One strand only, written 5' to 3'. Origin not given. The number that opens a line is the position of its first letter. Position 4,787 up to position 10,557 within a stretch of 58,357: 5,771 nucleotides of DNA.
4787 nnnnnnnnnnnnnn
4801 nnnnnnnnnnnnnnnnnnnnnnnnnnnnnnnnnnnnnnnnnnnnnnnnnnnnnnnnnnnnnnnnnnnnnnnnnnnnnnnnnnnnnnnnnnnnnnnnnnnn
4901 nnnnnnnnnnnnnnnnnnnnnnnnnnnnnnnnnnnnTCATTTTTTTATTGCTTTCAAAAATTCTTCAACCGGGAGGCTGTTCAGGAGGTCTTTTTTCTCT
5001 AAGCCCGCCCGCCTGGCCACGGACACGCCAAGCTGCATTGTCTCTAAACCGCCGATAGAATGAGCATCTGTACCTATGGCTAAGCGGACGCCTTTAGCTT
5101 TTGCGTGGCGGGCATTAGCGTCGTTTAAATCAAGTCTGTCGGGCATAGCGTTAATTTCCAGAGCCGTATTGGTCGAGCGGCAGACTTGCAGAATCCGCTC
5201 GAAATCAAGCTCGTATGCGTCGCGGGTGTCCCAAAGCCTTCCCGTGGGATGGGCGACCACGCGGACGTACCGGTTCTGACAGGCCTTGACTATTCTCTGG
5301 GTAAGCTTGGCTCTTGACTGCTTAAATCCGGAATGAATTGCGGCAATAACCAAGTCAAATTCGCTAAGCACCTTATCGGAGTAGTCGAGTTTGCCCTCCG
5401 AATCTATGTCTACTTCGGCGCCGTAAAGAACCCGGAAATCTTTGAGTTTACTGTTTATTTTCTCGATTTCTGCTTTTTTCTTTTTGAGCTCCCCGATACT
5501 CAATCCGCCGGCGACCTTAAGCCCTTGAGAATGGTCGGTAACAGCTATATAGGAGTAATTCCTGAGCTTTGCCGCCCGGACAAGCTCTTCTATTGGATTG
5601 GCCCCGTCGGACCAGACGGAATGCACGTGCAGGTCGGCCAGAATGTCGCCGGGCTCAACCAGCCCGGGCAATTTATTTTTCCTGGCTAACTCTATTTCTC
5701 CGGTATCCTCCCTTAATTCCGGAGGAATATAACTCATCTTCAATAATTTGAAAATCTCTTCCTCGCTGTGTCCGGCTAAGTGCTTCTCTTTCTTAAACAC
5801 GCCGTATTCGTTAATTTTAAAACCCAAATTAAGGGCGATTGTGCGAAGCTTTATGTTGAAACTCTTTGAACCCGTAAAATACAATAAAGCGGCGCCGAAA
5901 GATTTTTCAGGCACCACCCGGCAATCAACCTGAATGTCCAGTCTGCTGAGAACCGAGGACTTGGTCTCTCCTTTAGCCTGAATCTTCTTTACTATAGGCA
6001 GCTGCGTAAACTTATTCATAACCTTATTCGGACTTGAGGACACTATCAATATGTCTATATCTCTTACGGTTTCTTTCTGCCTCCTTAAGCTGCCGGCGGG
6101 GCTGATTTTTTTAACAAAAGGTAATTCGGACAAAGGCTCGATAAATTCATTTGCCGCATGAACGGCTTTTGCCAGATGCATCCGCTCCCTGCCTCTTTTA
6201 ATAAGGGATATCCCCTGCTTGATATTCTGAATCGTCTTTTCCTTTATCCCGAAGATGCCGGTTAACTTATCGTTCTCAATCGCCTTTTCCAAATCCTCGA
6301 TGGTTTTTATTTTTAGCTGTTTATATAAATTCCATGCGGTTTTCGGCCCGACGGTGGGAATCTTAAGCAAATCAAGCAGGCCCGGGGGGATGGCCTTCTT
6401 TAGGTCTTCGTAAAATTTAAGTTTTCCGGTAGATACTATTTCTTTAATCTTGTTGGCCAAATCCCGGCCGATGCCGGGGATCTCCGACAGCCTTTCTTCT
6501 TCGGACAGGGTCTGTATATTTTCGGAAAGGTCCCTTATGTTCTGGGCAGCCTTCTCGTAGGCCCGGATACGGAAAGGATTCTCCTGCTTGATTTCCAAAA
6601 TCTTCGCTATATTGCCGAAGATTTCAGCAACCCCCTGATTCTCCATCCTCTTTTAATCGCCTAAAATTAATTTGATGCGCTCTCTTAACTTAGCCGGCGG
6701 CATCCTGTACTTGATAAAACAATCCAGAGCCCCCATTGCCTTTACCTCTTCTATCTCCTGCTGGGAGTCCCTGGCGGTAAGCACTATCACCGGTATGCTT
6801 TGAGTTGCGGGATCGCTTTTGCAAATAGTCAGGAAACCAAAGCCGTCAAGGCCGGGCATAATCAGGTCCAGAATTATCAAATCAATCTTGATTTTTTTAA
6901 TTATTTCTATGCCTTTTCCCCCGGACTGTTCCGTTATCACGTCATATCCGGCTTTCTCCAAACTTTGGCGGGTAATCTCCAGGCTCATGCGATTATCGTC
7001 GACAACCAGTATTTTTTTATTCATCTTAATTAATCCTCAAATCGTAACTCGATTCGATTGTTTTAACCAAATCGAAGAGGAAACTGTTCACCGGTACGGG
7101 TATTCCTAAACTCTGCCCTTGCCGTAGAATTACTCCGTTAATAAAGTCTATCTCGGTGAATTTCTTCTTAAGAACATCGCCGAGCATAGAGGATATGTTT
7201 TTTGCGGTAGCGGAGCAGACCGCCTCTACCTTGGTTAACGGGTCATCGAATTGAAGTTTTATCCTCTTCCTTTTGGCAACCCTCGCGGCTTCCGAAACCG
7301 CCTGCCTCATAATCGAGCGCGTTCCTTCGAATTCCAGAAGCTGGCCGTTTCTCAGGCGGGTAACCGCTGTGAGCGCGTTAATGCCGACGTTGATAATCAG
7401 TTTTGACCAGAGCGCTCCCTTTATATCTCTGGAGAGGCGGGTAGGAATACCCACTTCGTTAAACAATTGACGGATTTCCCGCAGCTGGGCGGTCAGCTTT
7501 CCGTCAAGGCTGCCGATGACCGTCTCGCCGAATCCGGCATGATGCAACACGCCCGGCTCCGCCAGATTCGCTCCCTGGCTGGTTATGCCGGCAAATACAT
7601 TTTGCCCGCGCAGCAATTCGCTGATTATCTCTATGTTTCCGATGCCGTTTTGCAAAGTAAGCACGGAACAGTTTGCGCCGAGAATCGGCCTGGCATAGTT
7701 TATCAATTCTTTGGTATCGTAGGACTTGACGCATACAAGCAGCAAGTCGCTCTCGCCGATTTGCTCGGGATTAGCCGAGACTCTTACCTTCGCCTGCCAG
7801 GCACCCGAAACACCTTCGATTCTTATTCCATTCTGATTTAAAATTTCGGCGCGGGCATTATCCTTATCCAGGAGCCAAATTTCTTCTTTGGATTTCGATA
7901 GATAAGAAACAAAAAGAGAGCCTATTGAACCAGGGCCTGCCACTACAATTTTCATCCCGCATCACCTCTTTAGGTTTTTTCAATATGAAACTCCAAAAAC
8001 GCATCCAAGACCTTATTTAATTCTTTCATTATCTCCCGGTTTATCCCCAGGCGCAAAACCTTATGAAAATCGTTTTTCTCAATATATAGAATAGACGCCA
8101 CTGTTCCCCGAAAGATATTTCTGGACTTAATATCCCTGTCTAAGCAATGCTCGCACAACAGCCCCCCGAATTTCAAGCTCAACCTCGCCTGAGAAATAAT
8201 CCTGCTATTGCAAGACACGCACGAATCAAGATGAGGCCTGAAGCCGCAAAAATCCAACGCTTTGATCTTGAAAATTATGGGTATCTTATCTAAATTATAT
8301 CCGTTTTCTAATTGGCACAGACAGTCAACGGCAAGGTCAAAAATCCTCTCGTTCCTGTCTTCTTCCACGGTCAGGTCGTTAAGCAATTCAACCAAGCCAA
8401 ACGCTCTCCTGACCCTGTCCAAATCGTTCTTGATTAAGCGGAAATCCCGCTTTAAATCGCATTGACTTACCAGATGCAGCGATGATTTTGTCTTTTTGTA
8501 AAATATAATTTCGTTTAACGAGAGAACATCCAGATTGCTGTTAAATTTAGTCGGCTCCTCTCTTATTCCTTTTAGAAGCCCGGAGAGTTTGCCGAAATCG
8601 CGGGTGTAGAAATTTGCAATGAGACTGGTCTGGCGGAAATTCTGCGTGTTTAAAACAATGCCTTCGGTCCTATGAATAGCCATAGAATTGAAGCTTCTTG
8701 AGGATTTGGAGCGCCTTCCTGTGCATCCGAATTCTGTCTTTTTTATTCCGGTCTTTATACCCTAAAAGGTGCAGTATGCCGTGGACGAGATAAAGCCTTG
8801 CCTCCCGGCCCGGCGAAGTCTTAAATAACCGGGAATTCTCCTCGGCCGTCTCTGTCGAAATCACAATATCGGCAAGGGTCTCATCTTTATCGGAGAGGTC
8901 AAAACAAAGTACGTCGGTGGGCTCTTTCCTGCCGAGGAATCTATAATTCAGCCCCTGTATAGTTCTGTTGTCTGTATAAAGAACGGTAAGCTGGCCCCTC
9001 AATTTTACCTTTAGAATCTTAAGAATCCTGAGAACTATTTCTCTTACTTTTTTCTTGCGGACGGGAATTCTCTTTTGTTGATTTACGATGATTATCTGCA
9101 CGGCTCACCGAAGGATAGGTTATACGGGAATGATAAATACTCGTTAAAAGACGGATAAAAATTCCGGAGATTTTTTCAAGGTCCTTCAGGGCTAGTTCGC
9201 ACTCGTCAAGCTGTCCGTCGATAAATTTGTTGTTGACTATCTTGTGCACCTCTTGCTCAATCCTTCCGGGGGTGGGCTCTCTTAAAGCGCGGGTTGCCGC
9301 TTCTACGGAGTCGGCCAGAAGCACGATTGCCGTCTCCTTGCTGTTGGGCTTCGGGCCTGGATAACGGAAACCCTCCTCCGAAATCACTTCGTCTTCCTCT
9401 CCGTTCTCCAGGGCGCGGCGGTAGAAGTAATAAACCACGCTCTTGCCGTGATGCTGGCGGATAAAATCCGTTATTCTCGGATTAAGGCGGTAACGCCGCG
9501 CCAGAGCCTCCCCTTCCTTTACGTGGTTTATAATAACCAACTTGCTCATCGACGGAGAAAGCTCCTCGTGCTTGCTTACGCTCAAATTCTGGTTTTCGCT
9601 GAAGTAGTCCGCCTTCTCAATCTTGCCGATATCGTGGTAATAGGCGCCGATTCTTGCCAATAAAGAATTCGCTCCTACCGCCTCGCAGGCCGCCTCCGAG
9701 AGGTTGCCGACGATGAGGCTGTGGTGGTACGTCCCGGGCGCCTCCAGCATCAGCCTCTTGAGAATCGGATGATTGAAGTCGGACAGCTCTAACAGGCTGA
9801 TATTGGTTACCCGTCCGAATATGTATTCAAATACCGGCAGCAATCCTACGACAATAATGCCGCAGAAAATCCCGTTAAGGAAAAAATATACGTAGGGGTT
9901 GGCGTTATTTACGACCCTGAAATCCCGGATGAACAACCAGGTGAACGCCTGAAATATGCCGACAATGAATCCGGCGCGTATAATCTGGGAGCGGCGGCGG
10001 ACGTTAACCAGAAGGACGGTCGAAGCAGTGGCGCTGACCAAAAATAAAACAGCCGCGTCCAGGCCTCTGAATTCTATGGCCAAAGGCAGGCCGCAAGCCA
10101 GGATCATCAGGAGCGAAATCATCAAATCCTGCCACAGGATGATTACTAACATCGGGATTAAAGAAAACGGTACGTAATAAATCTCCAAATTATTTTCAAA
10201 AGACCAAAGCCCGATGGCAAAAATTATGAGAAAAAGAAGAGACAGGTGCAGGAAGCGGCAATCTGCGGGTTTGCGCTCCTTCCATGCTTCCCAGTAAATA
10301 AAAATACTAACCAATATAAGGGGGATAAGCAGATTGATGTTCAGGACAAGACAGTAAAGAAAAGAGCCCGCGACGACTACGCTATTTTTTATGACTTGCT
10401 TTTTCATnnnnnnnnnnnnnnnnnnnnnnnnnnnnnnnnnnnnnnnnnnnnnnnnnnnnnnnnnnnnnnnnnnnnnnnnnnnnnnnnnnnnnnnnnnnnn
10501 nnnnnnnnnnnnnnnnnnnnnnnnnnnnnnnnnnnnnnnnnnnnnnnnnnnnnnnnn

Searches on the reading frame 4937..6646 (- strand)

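Call 57: search_protein_families(library=pfam, proteins=[window:4937-6646:-], max_evalue=0.0001)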
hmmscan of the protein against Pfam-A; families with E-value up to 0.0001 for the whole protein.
window:4937-6646:- (569 aa): 6 families
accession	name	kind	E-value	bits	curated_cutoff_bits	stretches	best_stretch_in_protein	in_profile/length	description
PF14791.11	DNA_pol_B_thumb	-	2.7e-23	82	25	1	253-313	1-63/63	DNA polymerase beta thumb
PF14716.13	HHH_8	-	4.2e-21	75.5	30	1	1-76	1-73/73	Helix-hairpin-helix domain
PF14520.12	HHH_5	-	1.4e-14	54.7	27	1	91-144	2-53/57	Helix-hairpin-helix domain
PF02811.25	PHP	-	1e-12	49.1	26.4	1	338-499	1-162/164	PHP domain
PF10391.15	DNA_pol_lambd_f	-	8.3e-06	26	29.8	0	93-129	3-37/51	Fingers domain of DNA polymerase lambda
PF12826.13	HHH_2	-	9.4e-06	26.1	27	0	94-143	6-52/64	Helix-hairpin-helix motif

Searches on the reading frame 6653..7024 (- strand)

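Call 57: search_protein_families(library=pfam, proteins=[window:6653-7024:-], max_evalue=0.0001)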
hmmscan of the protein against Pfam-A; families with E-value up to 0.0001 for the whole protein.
window:6653-7024:- (123 aa): 1 family
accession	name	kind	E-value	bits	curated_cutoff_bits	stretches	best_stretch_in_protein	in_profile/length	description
PF00072.30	Response_reg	-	3.1e-22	79.3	30.2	1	5-117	1-110/111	Response regulator receiver domain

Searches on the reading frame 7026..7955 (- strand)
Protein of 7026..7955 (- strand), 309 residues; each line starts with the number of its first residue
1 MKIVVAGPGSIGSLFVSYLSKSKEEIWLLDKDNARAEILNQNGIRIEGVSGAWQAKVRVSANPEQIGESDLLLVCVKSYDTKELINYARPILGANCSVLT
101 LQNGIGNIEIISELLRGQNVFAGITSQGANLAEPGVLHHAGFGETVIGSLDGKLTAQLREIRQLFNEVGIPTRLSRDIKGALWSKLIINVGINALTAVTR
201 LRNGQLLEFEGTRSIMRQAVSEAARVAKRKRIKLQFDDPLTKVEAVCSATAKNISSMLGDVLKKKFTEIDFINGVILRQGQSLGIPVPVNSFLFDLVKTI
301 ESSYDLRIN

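Call 57: search_protein_families(library=pfam, proteins=[window:7026-7955:-], max_evalue=0.0001)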
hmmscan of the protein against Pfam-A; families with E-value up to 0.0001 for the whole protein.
window:7026-7955:- (309 aa): 2 families
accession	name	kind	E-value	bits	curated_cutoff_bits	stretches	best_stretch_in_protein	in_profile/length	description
PF02558.23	ApbA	-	7.1e-40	136.5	22.2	1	3-151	1-149/150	Ketopantoate reductase PanE/ApbA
PF08546.17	ApbA_C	-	1.4e-35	122.8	22.7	1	177-301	1-125/125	Ketopantoate reductase PanE/ApbA C terminal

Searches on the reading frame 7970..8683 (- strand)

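Call 57: search_protein_families(library=pfam, proteins=[window:7970-8683:-], max_evalue=0.0001)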
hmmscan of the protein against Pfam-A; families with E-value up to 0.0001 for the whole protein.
window:7970-8683:- (237 aa): 2 families
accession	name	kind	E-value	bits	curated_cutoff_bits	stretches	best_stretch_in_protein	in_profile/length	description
PF02565.21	RecO_C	-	7.5e-25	88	22.1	1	87-236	3-151/157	Recombination protein O C terminal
PF11967.14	RecO_N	-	1.2e-16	60.9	27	1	1-79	1-78/80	Recombination protein O N terminal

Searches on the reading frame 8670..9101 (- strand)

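Call 63: search_protein_families(library=pfam, proteins=[window:8670-9101:-], max_evalue=0.001)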
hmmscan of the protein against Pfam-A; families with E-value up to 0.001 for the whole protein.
window:8670-9101:- (143 aa): 1 family
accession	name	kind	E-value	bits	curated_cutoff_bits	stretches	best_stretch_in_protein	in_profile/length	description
PF02130.23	YbeY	-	5e-30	104.4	25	1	16-137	8-129/129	Endoribonuclease YbeY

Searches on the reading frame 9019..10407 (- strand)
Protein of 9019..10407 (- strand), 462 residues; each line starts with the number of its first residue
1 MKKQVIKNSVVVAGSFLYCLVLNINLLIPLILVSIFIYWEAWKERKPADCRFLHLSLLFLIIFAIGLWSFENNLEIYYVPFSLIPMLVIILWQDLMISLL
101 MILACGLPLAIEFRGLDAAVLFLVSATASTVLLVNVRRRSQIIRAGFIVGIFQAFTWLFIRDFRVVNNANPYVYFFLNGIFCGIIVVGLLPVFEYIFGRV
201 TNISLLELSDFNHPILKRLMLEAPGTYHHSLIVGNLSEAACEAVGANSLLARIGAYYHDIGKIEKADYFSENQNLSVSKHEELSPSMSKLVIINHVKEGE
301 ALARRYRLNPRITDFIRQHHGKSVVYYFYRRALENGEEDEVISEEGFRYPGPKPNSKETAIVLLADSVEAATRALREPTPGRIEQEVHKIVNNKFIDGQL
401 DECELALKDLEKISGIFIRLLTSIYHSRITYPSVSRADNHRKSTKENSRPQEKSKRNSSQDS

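Call 57: search_protein_families(library=pfam, proteins=[window:9019-10407:-], max_evalue=0.0001)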
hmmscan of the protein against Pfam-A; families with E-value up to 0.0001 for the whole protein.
window:9019-10407:- (462 aa): 2 families
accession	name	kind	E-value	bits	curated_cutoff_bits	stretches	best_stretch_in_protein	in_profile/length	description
PF07698.17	7TM-7TMR_HD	-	2.9e-18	66.9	29.4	1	22-201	5-190/190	7TM receptor with intracellular HD hydrolase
PF01966.28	HD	-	2.4e-15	57.3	22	1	226-370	1-115/116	HD domain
